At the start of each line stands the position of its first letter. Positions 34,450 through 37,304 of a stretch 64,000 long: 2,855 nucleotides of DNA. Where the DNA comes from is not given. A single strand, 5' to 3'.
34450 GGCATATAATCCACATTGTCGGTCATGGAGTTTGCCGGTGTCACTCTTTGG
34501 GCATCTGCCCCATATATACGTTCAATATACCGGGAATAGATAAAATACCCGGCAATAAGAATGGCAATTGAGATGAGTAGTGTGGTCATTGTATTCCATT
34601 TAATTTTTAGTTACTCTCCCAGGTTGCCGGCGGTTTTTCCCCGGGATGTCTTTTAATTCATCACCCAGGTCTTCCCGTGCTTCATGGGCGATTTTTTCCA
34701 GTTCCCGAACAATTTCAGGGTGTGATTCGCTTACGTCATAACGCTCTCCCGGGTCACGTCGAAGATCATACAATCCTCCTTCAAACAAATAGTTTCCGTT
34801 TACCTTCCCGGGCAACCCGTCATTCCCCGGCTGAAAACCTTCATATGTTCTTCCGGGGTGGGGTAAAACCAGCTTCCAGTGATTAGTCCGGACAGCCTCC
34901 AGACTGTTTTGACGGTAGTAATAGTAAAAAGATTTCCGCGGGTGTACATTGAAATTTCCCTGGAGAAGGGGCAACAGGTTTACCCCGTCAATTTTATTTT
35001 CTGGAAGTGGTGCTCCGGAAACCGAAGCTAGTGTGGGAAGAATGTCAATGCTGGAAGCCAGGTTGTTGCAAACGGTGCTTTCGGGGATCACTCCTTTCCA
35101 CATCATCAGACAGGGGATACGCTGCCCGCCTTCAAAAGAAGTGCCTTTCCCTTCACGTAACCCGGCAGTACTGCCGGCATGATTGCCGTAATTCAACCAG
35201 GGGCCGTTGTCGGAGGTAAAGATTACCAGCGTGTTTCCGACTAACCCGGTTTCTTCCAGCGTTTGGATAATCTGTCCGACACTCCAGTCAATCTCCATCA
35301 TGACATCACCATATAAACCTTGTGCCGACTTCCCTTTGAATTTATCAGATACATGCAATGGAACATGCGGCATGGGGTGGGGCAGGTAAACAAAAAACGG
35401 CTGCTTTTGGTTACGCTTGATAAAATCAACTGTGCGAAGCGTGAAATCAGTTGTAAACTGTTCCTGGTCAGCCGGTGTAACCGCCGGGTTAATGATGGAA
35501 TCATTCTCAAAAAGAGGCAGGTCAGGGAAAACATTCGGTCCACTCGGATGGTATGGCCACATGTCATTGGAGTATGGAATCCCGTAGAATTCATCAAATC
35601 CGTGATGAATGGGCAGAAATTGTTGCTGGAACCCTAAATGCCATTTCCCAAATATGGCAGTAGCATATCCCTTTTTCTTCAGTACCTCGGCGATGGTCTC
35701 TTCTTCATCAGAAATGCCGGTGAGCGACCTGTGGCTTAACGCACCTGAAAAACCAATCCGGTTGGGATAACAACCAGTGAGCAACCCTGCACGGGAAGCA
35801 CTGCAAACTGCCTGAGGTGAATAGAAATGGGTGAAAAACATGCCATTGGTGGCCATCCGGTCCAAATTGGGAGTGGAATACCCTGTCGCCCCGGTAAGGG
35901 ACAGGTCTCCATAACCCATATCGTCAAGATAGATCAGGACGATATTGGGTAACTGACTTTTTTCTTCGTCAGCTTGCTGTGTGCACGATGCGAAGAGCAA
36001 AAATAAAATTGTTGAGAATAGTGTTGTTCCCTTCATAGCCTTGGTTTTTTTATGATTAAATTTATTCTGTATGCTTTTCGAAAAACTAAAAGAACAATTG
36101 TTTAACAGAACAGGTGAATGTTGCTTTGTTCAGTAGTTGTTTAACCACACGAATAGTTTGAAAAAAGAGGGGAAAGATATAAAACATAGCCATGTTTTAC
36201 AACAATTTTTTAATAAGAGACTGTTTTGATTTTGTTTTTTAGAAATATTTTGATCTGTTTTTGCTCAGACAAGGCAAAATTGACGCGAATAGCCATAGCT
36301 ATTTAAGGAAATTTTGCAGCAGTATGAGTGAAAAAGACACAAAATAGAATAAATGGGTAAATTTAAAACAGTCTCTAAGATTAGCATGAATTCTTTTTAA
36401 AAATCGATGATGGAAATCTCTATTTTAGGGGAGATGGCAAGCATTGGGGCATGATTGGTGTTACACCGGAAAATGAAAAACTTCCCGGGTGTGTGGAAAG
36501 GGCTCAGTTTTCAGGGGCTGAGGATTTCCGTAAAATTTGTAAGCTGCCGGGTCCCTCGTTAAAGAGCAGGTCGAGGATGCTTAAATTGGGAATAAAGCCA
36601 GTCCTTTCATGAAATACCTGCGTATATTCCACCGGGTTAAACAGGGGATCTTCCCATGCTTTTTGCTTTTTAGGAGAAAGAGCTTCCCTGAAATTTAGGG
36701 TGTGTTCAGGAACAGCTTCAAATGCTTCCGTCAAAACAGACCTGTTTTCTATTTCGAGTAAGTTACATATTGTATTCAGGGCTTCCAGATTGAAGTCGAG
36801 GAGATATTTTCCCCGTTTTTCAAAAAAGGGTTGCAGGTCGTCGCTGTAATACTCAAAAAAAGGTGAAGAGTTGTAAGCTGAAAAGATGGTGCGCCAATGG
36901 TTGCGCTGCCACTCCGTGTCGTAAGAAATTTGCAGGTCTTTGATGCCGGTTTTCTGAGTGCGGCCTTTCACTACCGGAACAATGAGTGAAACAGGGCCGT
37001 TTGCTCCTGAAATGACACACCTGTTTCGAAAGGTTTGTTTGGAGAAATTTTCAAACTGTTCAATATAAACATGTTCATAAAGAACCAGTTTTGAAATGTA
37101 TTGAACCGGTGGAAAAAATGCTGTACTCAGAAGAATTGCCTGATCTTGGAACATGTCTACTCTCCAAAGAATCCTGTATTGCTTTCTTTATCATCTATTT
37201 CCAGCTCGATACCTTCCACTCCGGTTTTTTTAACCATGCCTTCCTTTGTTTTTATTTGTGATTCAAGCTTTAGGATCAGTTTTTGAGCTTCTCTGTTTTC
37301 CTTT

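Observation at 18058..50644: A ~160-bp MITE-like element family: 11-bp perfect terminal inverted repeats, 3-bp T(A/T)A target-site duplications, five full copies plus one end remnant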

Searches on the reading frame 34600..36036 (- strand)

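Call 23: search_protein_families(library=pfam, proteins=[window:34600-36036:-])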
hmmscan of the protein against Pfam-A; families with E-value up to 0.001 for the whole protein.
window:34600-36036:- (478 aa): 4 families
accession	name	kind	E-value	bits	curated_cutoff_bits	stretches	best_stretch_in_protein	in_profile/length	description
PF00884.28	Sulfatase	-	1.8e-60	205.3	25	1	30-341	1-300/301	Sulfatase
PF16347.10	SGSH_C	-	9.8e-12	45.7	29.3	1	301-389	12-106/154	N-sulphoglucosamine sulphohydrolase, C-terminal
PF14707.11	Sulfatase_C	-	7.2e-11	43.2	30.9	1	369-457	4-96/127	C-terminal region of aryl-sulfatase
PF01663.27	Phosphodiest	-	9.3e-05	22.6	23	1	34-278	3-220/342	Type I phosphodiesterase / nucleotide pyrophosphatase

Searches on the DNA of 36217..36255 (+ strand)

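Call 62: search_dna_similar(query=window:36217-36255:+, collection=plasmids, mode=distant, max_evalue=10, max_rows=30)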
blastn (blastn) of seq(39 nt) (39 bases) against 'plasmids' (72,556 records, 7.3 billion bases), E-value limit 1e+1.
Records with a match: 32; places in all: 32; records where one place covers at least 80% of the query: 0.
Best place of each record, by identity: >=99% 24; 95-99% 2; 90-95% 2; 80-90% 4.
By first word of the organism name: Bacillus 16; Lactiplantibacillus 5; Borreliella 2; Nostoc 2; Proteus 2; Spiroplasma 1; Clostridioides 1; Monoglobus 1; Acetoanaerobium 1; Moraxella 1.
By predicted mobility (MOB-suite, as given by PLSDB): non-mobilizable 23; mobilizable 9.
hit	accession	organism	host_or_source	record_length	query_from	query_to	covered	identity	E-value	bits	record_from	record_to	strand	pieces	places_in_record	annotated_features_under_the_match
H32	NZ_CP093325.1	Bacillus sp. N5-665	whole organism,peat soil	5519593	7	37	79%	87.5%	5e-1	37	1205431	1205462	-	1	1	none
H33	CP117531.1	Spiroplasma endosymbiont of Drosophila atripex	Drosophila atripex,Drosophila atripex ...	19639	8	38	79%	83.9%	6e+0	35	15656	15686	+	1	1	replication initiation protein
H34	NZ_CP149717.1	Clostridioides difficile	-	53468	10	37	72%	85.7%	6e+0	34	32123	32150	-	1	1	hypothetical protein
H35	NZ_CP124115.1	Borreliella americana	Bacterial isolate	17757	8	35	72%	85.7%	6e+0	34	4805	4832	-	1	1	none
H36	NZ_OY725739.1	Monoglobus pectinilyticus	-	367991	14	38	64%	92.3%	2e+0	36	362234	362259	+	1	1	none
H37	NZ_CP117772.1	Nostoc sp. UHCC 0926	whole organism,lichen surface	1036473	14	36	59%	95.7%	5e-1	38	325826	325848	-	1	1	none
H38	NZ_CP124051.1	Borreliella lanei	Bacterial isolate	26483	14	35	56%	95.5%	2e+0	37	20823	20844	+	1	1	none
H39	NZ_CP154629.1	Acetoanaerobium noterae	cell culture,Sludge of a digestion ...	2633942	15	37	59%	91.3%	6e+0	34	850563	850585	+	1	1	none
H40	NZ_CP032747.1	Lactiplantibacillus paraplantarum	whole organism,beer contaminant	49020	20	38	49%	100.0%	2e+0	36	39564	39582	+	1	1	none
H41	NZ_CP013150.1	Lactiplantibacillus plantarum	food sample,Fermented sausage, Norway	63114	20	38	49%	100.0%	2e+0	36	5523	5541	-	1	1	none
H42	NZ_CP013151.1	Lactiplantibacillus plantarum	food sample,Fermented sausage, Norway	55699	20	38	49%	100.0%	2e+0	36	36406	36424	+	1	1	none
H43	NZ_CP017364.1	Lactiplantibacillus plantarum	cell culture,palm wine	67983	20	38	49%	100.0%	2e+0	36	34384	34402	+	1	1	none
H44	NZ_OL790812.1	Proteus mirabilis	-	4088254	20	38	49%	100.0%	2e+0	36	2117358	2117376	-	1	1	none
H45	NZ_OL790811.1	Proteus mirabilis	-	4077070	20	38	49%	100.0%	2e+0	36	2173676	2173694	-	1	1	none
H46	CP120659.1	Lactiplantibacillus plantarum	whole organism,fermented mustard green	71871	20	38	49%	100.0%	2e+0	36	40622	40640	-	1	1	none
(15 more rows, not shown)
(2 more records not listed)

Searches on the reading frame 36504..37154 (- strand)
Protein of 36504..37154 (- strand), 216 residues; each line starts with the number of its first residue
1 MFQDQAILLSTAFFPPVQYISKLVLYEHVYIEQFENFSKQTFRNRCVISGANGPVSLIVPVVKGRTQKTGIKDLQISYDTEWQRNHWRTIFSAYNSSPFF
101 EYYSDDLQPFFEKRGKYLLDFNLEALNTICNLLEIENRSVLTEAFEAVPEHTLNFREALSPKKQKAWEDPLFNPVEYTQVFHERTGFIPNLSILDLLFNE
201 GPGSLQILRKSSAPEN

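Call 23: search_protein_families(library=pfam, proteins=[window:36504-37154:-])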
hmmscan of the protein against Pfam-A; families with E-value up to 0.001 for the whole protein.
window:36504-37154:- (216 aa): 1 family
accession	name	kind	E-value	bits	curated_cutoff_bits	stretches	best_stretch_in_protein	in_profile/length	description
PF08889.16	WbqC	-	6e-38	131.3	21.3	2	12-151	3-141/218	WbqC-like protein family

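Call 32: find_encoding_contigs(protein=window:36504-37154:-, flank=2500, max_places=10)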
Protein window:36504-37154:- (216 aa): 12 contigs read that carry it; 8 places shown.
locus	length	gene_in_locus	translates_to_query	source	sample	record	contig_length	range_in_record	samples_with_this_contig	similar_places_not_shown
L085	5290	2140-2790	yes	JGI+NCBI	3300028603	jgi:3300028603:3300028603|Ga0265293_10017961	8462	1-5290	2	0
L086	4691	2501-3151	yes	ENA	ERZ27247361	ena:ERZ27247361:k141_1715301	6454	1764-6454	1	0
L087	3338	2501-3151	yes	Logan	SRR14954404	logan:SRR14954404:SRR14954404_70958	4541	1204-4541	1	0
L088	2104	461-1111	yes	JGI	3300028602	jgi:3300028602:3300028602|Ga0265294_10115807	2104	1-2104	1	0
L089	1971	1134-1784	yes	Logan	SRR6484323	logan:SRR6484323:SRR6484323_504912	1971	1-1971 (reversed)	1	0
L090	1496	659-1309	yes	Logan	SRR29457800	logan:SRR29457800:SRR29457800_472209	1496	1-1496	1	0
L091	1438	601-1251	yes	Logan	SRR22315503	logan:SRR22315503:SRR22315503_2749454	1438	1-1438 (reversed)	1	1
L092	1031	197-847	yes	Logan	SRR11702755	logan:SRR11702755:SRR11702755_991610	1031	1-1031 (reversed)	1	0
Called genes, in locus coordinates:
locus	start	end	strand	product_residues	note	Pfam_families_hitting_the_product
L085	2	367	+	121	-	PF05173:DapB_C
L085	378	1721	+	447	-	PF10502:Peptidase_S26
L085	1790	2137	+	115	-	PF06305:LapA_dom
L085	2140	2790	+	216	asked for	PF08889:WbqC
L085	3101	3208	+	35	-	-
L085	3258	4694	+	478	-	PF00884:Sulfatase, PF16347:SGSH_C, PF14707:Sulfatase_C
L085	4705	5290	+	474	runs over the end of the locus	PF02554:CstA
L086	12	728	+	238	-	PF01113:DapB_N, PF05173:DapB_C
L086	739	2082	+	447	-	PF10502:Peptidase_S26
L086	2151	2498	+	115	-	PF06305:LapA_dom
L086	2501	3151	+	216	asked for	PF08889:WbqC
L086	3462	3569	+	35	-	-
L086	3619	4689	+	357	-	?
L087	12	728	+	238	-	PF01113:DapB_N, PF05173:DapB_C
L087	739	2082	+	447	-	PF10502:Peptidase_S26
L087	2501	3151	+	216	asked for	PF08889:WbqC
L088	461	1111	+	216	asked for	PF08889:WbqC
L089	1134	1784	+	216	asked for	PF08889:WbqC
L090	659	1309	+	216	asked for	PF08889:WbqC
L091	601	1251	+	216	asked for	PF08889:WbqC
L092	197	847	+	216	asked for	PF08889:WbqC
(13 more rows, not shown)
